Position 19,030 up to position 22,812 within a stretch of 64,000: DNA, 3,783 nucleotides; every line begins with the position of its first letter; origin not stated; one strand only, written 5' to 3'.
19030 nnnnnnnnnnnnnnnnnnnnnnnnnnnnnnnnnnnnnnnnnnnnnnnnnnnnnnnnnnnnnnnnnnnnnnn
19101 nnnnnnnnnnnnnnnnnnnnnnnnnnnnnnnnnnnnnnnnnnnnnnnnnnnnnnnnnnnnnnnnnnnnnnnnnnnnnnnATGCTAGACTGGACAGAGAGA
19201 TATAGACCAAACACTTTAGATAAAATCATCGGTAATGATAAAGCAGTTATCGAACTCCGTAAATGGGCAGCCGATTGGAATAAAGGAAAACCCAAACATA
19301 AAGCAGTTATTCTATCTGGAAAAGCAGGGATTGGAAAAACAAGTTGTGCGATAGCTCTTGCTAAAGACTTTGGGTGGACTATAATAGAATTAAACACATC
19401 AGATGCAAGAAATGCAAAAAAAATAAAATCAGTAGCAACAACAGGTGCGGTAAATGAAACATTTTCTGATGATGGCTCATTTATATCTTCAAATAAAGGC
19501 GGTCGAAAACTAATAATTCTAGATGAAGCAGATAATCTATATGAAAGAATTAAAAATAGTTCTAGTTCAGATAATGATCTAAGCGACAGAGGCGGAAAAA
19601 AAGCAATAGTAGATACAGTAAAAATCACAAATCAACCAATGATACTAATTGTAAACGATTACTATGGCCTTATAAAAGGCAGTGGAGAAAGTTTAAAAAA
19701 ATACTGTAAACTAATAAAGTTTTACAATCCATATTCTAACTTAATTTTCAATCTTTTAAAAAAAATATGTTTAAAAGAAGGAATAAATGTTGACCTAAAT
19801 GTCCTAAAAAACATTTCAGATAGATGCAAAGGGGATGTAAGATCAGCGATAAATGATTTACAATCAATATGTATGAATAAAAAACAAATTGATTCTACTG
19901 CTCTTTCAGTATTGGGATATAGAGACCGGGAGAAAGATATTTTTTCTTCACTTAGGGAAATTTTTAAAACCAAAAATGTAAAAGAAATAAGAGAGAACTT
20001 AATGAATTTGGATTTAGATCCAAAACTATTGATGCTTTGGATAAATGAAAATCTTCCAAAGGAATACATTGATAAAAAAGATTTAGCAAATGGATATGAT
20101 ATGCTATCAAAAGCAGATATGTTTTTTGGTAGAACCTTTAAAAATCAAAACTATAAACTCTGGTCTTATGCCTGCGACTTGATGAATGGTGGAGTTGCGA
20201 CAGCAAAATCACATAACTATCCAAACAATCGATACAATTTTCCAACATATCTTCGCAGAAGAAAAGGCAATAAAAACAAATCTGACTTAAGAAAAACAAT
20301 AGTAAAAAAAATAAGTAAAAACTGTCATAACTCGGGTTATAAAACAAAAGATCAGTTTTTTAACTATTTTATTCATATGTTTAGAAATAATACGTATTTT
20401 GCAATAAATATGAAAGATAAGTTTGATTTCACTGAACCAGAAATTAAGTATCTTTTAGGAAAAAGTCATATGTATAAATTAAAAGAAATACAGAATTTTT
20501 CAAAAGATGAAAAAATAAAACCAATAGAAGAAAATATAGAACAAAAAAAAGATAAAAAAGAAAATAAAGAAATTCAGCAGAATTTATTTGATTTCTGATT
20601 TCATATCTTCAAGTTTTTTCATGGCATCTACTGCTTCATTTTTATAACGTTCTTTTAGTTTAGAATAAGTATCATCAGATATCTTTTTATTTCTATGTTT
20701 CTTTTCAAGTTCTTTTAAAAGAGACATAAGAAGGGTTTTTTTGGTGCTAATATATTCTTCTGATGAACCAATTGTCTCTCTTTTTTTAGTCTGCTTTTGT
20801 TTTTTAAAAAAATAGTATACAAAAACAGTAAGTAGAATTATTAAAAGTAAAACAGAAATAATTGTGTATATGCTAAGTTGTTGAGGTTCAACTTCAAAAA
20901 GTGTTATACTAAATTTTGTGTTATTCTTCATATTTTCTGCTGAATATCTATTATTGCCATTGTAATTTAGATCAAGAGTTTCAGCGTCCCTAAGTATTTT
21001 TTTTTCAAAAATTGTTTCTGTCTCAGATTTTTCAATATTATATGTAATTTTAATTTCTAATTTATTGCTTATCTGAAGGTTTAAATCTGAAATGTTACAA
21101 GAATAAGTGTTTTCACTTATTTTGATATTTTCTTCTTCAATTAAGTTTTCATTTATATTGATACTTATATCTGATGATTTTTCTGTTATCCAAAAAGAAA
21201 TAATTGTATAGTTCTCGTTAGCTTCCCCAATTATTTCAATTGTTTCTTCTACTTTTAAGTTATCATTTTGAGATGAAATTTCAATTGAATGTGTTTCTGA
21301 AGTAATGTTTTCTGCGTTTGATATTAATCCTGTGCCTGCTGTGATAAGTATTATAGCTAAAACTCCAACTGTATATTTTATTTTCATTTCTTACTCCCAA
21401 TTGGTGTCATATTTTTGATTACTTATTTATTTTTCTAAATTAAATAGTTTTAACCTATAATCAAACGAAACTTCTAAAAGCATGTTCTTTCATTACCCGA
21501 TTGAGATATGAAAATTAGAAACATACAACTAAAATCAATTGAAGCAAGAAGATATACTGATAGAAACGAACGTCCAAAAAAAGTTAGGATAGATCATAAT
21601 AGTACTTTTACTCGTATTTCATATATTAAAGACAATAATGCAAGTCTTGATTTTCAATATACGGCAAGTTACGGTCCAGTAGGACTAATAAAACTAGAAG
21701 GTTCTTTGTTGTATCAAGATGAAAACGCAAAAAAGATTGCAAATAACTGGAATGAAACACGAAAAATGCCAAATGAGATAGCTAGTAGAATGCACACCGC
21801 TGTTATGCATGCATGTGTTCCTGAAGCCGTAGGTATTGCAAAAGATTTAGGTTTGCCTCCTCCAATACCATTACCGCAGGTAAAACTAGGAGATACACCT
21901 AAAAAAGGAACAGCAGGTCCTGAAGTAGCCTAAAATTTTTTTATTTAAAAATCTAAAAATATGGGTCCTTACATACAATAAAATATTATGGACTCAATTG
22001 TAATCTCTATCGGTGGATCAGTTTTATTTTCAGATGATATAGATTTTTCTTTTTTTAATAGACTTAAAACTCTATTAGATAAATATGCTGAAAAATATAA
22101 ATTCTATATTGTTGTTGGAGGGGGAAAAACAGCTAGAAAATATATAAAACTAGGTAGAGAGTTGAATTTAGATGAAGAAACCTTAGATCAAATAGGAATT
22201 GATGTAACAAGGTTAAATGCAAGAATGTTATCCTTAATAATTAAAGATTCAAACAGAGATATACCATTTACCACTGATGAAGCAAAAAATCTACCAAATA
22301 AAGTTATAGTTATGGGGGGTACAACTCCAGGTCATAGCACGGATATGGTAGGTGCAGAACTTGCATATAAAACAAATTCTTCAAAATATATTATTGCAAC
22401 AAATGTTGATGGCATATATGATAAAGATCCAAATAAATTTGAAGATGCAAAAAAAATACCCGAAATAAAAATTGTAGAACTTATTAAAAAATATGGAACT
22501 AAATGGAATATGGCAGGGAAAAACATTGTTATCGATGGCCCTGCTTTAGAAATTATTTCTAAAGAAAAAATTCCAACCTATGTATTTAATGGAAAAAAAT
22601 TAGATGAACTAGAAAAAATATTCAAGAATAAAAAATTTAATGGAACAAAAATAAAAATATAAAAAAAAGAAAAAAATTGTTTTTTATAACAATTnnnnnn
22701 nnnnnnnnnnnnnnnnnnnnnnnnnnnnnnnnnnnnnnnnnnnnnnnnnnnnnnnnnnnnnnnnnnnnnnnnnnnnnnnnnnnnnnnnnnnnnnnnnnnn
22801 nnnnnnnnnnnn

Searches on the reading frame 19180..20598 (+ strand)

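Call 38: search_protein_families(library=pfam, proteins=[window:19180-20598:+], max_evalue=0.001)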
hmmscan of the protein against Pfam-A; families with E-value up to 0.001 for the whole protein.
window:19180-20598:+ (472 aa): 5 families
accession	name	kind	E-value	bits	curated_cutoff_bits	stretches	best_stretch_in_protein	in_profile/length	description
PF21960.2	RCF1-5-like_lid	-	2.1e-09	37.6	27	1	192-232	2-43/43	RCF1/5-like, AAA+ ATPase lid domain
PF00004.35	AAA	-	1.2e-08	35.9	21.2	1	43-128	1-74/131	ATPase family associated with various cellular activities (AAA)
PF25361.1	AAA_lid_RFC1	-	1.6e-07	31.1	34.9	1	193-239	8-54/59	RFC1-like, AAA+ ATPase lid domain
PF03215.21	Rad17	-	4.1e-05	24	23.8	1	4-87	9-92/186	Rad17 P-loop domain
PF20720.3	nSTAND3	-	0.0002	21.5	27.2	0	39-80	16-58/155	Novel STAND NTPase 3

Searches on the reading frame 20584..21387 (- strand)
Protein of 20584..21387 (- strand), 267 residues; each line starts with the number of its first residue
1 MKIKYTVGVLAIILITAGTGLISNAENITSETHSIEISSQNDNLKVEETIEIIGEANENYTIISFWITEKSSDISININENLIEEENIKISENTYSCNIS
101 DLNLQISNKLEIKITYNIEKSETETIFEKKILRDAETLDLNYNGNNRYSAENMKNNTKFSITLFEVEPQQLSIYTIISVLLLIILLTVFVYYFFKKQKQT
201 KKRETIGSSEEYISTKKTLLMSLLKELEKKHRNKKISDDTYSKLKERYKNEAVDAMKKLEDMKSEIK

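Call 38: search_protein_families(library=pfam, proteins=[window:20584-21387:-], max_evalue=0.001)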
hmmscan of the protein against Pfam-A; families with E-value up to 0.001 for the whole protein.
window:20584-21387:- (267 aa): 0 families

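Call 83: search_protein_families(library=pfam, proteins=[window:20584-21387:-], max_evalue=0.05)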
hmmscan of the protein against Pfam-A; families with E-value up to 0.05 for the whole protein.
window:20584-21387:- (267 aa): 6 families
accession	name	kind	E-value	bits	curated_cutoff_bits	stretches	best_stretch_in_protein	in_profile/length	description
PF08661.17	Rep_fac-A_3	-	0.0016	19.2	23.5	1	29-84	40-96/105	Replication factor A protein 3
PF00335.26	Tetraspanin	-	0.0045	17.1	32.1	1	171-257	76-135/225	Tetraspanin family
PF06365.17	CD34_antigen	-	0.0096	16.4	26.3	1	81-235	27-171/204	CD34/Podocalyxin family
PF17065.10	UPF0669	-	0.022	15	27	1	117-187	113-182/185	Putative cytokine, C6ORF120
PF07672.19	MFS_Mycoplasma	-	0.027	14.3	24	0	167-226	62-119/297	Mycoplasma MFS transporter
PF02932.22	Neur_chan_memb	-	0.045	14.4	28.1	0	179-258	68-138/233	Neurotransmitter-gated ion-channel transmembrane region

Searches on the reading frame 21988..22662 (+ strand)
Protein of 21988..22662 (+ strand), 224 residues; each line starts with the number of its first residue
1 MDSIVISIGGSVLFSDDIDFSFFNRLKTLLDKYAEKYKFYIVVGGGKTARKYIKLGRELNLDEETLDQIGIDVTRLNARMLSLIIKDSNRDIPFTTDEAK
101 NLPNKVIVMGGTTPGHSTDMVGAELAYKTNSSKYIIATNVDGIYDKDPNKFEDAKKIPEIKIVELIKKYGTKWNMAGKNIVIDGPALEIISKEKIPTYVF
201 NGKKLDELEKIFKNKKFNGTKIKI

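Call 38: search_protein_families(library=pfam, proteins=[window:21988-22662:+], max_evalue=0.001)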
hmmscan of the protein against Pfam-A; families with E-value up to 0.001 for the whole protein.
window:21988-22662:+ (224 aa): 1 family
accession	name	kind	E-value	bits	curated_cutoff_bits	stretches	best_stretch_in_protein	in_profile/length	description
PF00696.33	AA_kinase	-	1.2e-29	104.2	24.9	1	4-201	3-234/234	Amino acid kinase family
